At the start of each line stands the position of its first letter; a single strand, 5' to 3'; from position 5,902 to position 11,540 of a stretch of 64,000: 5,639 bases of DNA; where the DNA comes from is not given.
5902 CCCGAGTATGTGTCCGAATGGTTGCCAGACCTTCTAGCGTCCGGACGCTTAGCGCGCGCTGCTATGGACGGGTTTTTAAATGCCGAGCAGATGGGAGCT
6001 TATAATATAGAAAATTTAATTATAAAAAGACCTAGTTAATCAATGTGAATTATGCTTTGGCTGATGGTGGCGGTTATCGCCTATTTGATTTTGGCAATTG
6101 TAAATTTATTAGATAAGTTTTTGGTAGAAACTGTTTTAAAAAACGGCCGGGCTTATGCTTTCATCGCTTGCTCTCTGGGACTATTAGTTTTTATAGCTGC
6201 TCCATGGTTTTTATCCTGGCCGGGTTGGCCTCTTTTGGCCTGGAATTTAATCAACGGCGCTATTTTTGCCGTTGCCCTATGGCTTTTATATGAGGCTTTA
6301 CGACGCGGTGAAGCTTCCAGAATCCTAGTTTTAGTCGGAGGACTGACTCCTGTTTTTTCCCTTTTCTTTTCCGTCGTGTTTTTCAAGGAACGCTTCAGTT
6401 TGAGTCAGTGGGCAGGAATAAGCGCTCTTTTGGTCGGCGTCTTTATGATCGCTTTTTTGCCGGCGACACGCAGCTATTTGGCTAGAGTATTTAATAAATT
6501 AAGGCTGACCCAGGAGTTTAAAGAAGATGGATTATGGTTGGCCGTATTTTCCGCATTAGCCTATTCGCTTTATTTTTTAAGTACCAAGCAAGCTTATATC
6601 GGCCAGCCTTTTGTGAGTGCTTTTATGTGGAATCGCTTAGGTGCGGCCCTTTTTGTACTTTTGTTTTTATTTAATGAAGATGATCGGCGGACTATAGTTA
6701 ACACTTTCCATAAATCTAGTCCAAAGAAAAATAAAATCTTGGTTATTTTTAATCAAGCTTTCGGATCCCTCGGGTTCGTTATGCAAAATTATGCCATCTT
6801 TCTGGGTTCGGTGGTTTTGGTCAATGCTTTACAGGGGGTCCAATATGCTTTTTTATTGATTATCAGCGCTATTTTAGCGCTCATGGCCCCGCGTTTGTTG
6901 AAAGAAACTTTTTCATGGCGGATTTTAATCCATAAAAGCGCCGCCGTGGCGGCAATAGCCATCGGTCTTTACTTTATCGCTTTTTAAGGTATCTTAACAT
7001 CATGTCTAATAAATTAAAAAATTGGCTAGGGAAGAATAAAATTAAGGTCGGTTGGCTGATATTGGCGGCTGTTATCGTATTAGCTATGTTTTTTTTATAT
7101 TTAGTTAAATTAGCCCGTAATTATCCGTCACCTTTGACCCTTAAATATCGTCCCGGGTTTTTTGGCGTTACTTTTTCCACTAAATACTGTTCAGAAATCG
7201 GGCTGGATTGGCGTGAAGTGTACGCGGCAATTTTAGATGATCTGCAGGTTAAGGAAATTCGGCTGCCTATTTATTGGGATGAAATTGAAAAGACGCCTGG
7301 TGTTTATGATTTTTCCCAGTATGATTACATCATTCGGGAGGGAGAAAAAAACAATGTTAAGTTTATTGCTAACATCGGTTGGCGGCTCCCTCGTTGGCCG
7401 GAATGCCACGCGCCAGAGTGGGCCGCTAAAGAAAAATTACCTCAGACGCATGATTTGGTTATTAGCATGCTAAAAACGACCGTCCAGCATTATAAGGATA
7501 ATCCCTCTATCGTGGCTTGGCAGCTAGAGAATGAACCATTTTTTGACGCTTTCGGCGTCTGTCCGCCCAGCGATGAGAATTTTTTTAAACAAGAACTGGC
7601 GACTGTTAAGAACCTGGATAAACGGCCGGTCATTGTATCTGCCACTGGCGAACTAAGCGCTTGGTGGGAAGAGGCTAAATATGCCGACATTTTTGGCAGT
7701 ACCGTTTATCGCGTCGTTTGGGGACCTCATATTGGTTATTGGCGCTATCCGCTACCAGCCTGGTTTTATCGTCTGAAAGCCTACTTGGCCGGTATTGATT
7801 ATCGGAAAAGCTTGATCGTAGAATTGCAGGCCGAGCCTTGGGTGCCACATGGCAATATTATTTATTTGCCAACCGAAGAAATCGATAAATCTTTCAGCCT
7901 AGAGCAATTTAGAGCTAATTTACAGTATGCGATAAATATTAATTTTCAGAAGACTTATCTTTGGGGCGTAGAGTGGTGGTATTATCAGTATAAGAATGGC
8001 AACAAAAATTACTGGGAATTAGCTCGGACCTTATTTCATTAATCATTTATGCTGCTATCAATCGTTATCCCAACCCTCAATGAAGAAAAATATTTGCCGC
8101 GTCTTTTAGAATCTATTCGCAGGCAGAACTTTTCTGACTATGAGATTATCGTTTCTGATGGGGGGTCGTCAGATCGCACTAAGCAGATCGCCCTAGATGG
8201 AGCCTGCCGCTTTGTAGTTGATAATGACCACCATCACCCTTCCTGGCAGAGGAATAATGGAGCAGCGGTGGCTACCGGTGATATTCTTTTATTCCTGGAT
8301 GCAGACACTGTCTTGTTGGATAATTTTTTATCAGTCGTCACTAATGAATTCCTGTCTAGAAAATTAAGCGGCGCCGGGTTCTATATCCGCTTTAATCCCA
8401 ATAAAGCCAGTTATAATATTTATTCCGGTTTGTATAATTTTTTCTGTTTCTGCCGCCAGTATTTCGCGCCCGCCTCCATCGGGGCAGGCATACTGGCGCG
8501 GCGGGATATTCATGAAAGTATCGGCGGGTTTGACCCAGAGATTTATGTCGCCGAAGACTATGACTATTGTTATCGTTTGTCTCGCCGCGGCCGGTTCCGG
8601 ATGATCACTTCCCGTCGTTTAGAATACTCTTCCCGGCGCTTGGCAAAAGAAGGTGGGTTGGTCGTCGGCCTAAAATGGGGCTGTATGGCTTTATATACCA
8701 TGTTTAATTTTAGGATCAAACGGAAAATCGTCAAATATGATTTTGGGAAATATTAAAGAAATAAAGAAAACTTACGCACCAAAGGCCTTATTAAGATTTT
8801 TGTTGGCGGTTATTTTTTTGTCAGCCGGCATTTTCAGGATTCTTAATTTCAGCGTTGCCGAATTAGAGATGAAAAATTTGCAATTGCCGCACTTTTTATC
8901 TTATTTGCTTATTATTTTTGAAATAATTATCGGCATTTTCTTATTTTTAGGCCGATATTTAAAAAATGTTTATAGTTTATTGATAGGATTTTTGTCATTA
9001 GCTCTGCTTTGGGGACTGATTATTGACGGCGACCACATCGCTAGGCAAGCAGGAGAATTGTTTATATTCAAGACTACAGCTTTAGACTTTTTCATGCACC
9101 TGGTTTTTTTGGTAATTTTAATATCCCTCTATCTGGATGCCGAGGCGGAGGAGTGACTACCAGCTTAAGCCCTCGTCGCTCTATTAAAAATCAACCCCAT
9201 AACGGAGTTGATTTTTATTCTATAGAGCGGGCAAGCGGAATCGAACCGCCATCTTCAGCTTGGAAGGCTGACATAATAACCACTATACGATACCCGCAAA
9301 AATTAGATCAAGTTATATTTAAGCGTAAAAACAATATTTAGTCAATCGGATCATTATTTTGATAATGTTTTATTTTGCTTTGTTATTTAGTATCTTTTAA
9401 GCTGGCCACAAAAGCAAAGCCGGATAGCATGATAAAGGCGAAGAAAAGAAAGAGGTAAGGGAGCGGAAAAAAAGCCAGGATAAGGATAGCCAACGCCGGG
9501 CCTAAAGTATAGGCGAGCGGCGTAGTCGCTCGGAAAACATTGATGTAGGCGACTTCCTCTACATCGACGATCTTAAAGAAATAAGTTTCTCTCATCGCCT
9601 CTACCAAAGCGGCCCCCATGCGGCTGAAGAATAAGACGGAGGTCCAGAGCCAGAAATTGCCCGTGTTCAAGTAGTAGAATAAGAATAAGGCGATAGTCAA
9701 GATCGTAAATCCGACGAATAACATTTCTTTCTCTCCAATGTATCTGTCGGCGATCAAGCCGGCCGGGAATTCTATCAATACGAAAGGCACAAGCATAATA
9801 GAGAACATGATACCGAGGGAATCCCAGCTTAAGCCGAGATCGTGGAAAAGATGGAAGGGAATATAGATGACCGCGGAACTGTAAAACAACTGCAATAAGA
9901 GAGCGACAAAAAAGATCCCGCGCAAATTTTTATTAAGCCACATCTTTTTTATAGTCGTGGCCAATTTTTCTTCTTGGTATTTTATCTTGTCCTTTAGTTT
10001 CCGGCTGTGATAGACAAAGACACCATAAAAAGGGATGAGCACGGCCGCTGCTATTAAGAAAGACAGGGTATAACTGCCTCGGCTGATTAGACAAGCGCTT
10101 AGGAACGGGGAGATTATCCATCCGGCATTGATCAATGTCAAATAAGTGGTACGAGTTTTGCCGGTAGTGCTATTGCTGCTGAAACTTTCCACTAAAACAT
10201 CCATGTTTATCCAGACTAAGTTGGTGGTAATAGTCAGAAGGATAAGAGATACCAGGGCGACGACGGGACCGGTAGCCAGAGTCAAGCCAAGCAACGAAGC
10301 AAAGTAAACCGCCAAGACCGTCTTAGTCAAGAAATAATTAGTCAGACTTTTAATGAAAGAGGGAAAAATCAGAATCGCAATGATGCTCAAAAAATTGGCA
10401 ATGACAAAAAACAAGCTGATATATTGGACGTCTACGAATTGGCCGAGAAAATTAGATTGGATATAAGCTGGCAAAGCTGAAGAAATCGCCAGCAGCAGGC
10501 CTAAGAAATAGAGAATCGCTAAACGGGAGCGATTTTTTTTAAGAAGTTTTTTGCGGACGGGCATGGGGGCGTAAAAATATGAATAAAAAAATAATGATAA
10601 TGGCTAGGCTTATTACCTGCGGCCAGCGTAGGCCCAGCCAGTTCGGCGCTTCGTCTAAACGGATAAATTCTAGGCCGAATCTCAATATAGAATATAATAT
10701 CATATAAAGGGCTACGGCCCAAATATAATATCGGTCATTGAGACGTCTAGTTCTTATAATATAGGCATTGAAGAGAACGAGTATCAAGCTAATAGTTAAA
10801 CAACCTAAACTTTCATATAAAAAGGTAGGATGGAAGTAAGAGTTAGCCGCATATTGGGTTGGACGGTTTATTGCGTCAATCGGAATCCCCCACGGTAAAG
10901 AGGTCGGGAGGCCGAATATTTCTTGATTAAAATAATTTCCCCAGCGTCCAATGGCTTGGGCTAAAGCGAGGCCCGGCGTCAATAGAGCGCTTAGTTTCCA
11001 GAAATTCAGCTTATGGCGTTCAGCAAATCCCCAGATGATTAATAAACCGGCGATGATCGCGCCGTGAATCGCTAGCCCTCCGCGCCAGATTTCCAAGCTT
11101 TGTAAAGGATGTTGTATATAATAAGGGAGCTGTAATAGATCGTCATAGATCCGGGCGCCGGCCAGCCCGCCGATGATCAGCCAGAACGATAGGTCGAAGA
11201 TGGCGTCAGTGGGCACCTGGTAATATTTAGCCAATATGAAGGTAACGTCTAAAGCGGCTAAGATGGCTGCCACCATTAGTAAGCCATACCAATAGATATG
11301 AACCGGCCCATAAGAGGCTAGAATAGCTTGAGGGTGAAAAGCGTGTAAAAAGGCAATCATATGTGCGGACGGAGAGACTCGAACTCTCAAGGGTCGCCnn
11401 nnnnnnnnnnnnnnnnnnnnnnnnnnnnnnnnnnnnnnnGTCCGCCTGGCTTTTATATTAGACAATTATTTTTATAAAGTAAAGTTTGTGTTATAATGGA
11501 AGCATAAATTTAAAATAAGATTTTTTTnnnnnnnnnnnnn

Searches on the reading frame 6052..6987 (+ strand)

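Call 37: search_protein_families(library=pfam, proteins=[window:6052-6987:+], max_evalue=0.001)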
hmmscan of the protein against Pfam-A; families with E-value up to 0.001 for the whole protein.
window:6052-6987:+ (311 aa): 1 family
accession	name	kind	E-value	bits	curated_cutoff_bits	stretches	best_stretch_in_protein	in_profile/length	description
PF00892.27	EamA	-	1.3e-15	58.3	28.2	2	2-134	2-134/135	EamA-like transporter family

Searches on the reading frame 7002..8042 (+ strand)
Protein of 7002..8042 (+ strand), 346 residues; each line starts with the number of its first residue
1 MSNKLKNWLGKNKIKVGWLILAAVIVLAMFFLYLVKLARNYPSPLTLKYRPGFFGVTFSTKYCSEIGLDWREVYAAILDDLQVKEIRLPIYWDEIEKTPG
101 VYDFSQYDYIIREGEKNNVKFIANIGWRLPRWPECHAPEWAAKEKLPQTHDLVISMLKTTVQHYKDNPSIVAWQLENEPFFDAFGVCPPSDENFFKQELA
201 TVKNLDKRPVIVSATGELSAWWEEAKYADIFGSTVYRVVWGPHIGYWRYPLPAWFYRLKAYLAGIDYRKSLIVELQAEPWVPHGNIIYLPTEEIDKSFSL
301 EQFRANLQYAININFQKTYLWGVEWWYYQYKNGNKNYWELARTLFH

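Call 37: search_protein_families(library=pfam, proteins=[window:7002-8042:+], max_evalue=0.001)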
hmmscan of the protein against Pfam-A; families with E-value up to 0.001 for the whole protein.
window:7002-8042:+ (346 aa): 1 family
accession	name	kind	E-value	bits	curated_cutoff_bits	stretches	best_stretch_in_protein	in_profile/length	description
PF02449.21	Glyco_hydro_42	-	1.4e-05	25.1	21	0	92-194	34-154/376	Beta-galactosidase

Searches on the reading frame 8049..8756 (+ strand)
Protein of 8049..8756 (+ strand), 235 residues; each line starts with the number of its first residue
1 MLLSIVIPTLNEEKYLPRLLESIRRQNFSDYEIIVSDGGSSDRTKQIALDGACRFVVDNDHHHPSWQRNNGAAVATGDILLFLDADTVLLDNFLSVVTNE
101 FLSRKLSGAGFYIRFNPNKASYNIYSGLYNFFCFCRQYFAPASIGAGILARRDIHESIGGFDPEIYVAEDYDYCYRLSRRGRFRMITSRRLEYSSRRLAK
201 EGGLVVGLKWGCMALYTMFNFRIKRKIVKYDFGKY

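Call 37: search_protein_families(library=pfam, proteins=[window:8049-8756:+], max_evalue=0.001)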
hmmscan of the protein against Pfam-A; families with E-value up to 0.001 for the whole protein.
window:8049-8756:+ (235 aa): 4 families
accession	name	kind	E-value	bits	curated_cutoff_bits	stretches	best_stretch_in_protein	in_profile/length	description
PF00535.33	Glycos_transf_2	-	9.5e-27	94.4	23.3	1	4-116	1-120/168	Glycosyl transferase family 2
PF13641.12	Glyco_tranf_2_3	-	2.3e-14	54.4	27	1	3-182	3-199/230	Glycosyltransferase like family 2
PF10111.15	Glyco_tranf_2_2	-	9.8e-11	42.1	27.3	1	4-196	1-218/276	Glycosyltransferase like family 2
PF13632.12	Glyco_trans_2_3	-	1.9e-09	38.1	27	1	80-189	2-119/198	Glycosyl transferase family group 2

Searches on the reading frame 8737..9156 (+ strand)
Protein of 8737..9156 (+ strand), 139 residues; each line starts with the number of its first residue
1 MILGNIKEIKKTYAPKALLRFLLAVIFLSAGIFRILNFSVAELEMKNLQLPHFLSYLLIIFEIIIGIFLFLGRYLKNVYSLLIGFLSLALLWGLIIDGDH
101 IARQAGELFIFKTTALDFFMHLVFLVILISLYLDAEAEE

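Call 37: search_protein_families(library=pfam, proteins=[window:8737-9156:+], max_evalue=0.001)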
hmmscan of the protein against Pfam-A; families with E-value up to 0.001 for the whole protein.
window:8737-9156:+ (139 aa): 2 families
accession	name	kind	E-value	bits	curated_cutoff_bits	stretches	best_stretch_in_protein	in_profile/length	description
PF07681.17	DoxX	-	9.6e-09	36.2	23.6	1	17-92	3-82/85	DoxX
PF07291.16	MauE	-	0.00011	23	27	1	17-130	6-124/128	Methylamine utilisation protein MauE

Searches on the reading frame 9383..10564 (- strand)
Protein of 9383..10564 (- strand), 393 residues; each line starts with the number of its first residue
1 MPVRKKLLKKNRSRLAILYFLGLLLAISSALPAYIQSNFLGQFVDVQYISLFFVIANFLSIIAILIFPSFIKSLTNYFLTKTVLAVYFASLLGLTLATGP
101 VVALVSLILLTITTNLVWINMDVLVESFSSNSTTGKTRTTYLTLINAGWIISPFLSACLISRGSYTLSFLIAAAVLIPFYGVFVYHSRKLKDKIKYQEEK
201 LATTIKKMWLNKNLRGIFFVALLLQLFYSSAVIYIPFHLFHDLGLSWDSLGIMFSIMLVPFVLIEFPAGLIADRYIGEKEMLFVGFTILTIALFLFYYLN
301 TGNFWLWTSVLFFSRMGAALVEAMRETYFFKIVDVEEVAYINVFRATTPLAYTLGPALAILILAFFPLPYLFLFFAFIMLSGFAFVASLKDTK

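Call 37: search_protein_families(library=pfam, proteins=[window:9383-10564:-], max_evalue=0.001)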
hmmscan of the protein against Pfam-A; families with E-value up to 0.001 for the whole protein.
window:9383-10564:- (393 aa): 1 family
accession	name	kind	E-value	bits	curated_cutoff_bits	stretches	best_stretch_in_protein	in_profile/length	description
PF07690.21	MFS_1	-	7.8e-22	78.1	33.4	2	217-387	1-169/347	Major Facilitator Superfamily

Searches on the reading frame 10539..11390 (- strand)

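Call 37: search_protein_families(library=pfam, proteins=[window:10539-11390:-], max_evalue=0.001)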
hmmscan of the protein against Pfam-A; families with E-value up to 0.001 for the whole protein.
window:10539-11390:- (283 aa): 1 family
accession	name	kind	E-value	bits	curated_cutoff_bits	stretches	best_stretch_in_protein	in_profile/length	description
PF01790.23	LGT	-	1.2e-60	205.3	24.9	1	23-273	2-239/240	Prolipoprotein diacylglyceryl transferase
